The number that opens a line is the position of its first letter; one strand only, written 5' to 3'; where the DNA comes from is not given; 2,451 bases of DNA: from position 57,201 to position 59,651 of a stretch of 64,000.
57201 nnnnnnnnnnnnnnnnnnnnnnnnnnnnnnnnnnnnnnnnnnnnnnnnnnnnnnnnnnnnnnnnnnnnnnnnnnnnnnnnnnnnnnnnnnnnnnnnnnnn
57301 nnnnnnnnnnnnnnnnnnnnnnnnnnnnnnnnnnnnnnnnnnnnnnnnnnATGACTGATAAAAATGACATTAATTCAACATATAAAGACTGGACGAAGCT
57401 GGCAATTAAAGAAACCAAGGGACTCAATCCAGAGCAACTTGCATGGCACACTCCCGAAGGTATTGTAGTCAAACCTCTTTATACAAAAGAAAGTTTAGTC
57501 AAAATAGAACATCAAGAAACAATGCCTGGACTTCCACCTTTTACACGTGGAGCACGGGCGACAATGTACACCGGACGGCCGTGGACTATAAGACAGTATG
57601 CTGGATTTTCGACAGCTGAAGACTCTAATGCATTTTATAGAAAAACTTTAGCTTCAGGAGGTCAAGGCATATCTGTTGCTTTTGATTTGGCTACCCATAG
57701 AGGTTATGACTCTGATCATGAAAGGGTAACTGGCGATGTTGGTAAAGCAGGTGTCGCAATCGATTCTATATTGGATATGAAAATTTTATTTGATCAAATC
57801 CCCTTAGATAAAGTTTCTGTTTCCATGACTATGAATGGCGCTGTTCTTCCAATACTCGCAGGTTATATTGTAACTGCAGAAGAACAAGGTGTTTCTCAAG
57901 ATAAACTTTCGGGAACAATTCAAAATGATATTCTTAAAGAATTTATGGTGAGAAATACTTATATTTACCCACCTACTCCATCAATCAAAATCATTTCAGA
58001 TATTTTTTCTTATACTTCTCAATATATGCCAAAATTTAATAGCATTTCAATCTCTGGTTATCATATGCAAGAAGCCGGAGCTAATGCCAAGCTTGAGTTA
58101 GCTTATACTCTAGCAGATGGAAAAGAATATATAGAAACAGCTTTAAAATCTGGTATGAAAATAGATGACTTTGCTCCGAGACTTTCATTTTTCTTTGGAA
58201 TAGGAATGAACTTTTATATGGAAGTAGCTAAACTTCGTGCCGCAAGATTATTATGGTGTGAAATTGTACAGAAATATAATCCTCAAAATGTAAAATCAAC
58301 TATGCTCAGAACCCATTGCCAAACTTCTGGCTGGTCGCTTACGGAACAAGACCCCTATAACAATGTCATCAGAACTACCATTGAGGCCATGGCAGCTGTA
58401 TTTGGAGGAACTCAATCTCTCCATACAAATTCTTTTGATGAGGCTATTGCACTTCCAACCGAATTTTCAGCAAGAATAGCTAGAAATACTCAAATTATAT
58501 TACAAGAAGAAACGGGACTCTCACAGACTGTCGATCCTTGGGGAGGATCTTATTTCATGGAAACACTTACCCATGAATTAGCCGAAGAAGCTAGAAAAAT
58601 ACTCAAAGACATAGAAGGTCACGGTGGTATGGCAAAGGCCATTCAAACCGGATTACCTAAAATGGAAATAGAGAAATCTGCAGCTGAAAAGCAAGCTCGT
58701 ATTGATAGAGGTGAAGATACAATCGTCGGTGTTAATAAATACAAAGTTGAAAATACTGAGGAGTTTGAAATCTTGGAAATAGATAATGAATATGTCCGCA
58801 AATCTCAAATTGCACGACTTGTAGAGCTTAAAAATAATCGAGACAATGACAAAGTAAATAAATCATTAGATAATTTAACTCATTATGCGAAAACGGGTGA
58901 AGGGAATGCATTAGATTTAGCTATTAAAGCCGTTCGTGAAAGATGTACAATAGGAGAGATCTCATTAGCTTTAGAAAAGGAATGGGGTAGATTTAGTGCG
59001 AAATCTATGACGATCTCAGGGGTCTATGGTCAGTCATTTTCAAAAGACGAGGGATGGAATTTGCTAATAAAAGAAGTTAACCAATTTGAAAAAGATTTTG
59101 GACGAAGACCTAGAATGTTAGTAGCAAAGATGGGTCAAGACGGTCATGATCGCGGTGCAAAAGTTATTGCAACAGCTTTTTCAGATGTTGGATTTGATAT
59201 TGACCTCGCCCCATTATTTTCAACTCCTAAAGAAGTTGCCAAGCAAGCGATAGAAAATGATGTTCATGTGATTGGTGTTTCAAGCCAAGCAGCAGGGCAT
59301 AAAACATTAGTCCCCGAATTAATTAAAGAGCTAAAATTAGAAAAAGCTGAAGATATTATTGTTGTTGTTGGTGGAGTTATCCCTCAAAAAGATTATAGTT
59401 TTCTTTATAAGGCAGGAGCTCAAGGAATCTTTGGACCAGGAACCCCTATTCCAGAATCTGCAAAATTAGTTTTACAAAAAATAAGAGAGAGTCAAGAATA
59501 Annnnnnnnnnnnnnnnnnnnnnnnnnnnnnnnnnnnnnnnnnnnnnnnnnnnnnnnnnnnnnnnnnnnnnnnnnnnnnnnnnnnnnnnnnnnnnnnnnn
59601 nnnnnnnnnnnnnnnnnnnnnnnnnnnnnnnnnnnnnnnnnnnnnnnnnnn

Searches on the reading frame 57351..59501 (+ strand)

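Call 6: search_protein_families(library=pfam, proteins=[window:57351-59501:+], max_evalue=0.001)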
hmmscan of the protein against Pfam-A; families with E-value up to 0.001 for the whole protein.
window:57351-59501:+ (716 aa): 2 families
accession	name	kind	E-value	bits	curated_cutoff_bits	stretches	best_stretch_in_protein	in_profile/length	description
PF01642.28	MM_CoA_mutase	-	1.5e-232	773.1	22.1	1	34-546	2-512/512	Methylmalonyl-CoA mutase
PF02310.24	B12-binding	-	1.2e-20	74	32.1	1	588-698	2-114/121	B12 binding domain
